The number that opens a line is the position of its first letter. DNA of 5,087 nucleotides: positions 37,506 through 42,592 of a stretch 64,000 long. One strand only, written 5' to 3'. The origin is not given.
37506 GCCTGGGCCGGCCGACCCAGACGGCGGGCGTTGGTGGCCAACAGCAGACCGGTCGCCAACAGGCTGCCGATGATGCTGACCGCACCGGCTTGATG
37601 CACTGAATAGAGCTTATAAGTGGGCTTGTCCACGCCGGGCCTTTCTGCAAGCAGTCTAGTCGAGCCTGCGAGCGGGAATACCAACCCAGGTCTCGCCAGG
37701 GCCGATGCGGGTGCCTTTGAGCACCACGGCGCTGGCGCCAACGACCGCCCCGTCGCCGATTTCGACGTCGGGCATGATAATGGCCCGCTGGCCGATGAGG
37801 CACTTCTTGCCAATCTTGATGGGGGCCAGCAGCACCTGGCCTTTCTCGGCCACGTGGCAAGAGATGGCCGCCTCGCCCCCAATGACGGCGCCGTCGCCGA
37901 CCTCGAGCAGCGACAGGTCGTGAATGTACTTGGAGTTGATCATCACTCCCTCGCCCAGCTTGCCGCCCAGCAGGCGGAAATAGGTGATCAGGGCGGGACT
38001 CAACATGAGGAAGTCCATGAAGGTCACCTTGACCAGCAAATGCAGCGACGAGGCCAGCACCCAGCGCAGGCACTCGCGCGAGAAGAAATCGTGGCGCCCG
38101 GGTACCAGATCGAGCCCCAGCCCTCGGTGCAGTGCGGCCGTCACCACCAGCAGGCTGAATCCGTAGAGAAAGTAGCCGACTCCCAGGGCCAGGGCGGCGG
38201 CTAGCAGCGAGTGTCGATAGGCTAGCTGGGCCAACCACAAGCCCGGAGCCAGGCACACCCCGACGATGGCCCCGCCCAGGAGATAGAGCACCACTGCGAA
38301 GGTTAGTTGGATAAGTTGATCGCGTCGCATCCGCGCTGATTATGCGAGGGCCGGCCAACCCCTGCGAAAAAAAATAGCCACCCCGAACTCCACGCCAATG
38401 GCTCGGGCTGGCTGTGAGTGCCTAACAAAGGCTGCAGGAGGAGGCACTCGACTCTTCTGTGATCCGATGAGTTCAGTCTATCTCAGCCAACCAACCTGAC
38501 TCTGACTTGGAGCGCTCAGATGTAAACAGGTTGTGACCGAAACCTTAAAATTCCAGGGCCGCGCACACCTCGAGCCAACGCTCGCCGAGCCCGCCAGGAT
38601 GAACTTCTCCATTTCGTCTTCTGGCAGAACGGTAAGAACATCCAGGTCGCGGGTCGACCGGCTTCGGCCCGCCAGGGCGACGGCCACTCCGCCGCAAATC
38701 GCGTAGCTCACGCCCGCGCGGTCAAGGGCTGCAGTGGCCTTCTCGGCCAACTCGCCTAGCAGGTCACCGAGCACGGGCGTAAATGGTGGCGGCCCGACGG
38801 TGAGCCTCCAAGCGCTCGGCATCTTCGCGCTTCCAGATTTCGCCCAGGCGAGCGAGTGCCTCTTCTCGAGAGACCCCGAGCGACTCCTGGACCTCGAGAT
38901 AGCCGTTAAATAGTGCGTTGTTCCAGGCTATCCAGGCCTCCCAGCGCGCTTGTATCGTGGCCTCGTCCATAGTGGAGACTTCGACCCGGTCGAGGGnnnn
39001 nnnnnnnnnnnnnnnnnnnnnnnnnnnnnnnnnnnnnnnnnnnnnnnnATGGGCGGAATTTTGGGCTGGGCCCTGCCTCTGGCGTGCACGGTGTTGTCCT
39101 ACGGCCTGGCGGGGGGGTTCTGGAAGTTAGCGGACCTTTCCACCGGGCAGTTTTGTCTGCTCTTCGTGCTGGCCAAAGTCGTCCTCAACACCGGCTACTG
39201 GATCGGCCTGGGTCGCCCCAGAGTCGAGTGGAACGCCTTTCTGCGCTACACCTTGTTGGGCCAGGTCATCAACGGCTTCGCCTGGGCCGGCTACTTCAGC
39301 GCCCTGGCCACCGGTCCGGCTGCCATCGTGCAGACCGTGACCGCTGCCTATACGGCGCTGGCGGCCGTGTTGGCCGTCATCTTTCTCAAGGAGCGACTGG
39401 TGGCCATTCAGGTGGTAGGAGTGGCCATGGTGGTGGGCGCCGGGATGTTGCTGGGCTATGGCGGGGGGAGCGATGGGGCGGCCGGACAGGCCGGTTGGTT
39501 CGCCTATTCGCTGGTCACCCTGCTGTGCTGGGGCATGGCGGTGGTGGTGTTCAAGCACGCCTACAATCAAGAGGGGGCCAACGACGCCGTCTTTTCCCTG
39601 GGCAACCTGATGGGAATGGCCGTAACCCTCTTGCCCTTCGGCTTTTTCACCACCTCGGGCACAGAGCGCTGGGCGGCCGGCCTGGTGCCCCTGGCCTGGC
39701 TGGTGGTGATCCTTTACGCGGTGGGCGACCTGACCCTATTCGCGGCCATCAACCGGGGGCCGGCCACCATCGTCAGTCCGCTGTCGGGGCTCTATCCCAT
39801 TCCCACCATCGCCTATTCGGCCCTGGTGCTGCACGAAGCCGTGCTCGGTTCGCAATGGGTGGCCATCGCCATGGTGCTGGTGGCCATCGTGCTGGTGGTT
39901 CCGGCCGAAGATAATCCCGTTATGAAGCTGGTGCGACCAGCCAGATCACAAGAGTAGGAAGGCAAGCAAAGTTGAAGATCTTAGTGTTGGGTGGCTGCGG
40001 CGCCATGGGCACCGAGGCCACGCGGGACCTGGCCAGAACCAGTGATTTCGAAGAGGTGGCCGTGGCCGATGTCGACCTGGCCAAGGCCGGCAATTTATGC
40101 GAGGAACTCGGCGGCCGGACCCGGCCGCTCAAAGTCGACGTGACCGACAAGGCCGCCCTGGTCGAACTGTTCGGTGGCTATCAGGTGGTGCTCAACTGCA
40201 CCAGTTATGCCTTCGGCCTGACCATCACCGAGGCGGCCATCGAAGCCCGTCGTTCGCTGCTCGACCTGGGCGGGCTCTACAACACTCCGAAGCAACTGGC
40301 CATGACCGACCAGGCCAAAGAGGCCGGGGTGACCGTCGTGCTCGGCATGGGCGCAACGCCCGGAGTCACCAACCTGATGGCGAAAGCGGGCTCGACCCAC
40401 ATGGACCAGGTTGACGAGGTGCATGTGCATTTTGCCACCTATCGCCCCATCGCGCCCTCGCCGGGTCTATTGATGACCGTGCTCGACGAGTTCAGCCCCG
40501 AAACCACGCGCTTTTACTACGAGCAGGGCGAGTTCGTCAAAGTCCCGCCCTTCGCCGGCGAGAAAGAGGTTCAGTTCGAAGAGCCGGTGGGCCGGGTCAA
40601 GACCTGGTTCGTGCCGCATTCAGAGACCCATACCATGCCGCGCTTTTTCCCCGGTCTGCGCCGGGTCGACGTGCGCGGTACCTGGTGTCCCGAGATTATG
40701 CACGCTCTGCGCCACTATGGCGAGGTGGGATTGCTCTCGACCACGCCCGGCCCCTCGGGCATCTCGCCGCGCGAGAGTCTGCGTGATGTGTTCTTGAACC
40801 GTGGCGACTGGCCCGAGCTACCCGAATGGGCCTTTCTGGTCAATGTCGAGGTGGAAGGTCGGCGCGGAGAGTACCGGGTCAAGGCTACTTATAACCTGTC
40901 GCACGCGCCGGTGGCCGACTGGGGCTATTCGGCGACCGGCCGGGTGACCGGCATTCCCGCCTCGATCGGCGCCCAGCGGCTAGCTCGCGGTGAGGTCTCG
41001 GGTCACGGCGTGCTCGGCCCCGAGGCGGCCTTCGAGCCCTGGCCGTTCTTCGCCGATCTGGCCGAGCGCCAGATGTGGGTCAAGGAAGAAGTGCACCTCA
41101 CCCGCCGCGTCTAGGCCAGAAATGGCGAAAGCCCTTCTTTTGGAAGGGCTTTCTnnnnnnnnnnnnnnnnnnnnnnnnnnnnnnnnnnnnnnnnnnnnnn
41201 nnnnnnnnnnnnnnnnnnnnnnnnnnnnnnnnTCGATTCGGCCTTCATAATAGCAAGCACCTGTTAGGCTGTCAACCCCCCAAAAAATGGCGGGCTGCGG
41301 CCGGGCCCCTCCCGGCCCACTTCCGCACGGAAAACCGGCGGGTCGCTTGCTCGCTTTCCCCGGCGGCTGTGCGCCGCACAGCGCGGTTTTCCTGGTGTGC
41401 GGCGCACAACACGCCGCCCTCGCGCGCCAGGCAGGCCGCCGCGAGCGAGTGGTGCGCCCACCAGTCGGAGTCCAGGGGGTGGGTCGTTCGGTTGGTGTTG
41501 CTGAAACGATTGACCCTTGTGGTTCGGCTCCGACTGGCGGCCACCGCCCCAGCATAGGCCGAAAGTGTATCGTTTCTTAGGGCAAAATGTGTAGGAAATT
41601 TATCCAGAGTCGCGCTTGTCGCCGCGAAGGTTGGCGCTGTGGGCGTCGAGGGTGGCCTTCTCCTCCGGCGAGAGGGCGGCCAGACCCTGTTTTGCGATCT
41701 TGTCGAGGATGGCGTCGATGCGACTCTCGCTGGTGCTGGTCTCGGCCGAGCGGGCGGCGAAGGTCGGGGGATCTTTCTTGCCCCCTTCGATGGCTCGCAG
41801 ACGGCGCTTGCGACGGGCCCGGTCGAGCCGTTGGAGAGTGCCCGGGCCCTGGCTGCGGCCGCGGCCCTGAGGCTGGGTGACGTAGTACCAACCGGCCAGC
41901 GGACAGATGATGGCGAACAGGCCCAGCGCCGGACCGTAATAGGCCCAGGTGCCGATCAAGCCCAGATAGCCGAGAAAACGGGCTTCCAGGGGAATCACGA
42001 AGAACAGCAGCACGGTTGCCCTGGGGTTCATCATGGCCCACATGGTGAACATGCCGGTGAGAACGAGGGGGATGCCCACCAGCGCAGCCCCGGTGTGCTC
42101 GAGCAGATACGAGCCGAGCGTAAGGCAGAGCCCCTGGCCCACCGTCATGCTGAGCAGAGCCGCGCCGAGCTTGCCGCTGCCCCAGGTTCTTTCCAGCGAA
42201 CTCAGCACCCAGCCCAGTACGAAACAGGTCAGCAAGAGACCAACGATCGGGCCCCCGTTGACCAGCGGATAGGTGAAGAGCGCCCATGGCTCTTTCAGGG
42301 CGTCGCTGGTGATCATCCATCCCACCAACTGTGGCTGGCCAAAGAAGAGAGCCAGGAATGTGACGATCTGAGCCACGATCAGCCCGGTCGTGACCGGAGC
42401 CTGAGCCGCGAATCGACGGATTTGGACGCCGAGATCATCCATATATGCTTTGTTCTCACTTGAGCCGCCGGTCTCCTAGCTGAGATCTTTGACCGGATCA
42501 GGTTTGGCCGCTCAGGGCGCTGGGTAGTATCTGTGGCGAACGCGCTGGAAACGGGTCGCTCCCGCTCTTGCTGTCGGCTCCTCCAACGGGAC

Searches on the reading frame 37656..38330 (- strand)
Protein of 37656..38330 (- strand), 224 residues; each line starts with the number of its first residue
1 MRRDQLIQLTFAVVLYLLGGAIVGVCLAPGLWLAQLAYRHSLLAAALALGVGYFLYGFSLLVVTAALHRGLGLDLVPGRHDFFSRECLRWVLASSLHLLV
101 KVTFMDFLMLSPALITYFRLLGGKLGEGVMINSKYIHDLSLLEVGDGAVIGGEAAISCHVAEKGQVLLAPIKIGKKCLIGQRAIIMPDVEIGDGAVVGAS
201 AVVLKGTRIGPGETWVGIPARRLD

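Call 15: search_protein_families(library=pfam, proteins=[window:37656-38330:-], max_evalue=0.01)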
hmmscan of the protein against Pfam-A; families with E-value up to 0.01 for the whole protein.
window:37656-38330:- (224 aa): 4 families
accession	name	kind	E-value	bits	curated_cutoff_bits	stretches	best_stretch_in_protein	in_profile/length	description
PF00132.30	Hexapep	-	6e-10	38.8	27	1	171-204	2-35/36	Bacterial transferase hexapeptide (six repeats)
PF14602.12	Hexapep_2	-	2.9e-07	30.6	27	1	170-203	1-32/34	Hexapeptide repeat of succinyl-transferase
PF25084.1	LbH_EIF2B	-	4.1e-05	24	54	1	148-212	39-102/105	EIF2B subunit epsilon LbH domain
PF24894.1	Hexapep_GlmU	-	0.0085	16.6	23.3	0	161-200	48-86/104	GlmU-like, C-terminal hexapeptide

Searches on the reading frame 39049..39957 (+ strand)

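Call 16: search_protein_families(library=pfam, proteins=[window:39049-39957:+], max_evalue=0.01)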
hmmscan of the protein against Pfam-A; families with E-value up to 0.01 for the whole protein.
window:39049-39957:+ (302 aa): 2 families
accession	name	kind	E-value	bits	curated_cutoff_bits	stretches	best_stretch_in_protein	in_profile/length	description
PF00892.27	EamA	-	3.5e-20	73.1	28.2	2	153-284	6-134/135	EamA-like transporter family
PF05653.20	Mg_trans_NIPA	-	1.1e-06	28.5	26.2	1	73-134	57-119/295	Magnesium transporter NIPA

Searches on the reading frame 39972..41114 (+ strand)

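Call 16: search_protein_families(library=pfam, proteins=[window:39972-41114:+], max_evalue=0.01)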
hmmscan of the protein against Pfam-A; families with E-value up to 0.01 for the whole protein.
window:39972-41114:+ (380 aa): 4 families
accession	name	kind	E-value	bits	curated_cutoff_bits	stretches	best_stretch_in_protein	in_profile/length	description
PF03435.24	Sacchrp_dh_NADP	-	1e-20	74.8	25.1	1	3-123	1-129/129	Saccharopine dehydrogenase NADP binding domain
PF16653.10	Sacchrp_dh_C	-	1.6e-15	58.4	31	1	127-366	1-263/265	Saccharopine dehydrogenase C-terminal domain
PF01073.25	3Beta_HSD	-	3.8e-05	23.3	22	1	4-79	1-76/280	3-beta hydroxysteroid dehydrogenase/isomerase family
PF01113.26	DapB_N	-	0.00089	19.8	25.6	1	1-94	1-92/124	Dihydrodipicolinate reductase, N-terminus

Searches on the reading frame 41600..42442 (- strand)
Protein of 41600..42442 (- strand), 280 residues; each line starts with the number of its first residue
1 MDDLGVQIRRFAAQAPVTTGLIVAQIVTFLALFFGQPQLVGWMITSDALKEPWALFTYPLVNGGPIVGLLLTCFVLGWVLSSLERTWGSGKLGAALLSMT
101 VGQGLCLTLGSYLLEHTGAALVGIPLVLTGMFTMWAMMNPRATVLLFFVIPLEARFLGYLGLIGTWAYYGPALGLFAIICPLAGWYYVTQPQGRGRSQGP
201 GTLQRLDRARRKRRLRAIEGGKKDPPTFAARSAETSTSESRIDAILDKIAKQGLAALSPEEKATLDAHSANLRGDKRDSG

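Call 16: search_protein_families(library=pfam, proteins=[window:41600-42442:-], max_evalue=0.01)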
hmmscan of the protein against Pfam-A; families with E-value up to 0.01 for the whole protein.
window:41600-42442:- (280 aa): 2 families
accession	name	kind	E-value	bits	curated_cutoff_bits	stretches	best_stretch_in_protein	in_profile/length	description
PF20216.3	DUF6576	-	1.3e-08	35.2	27.3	1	238-270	14-46/47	Family of unknown function (DUF6576)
PF01694.28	Rhomboid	-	5.5e-05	23.8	22.6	1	51-172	3-112/143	Rhomboid domain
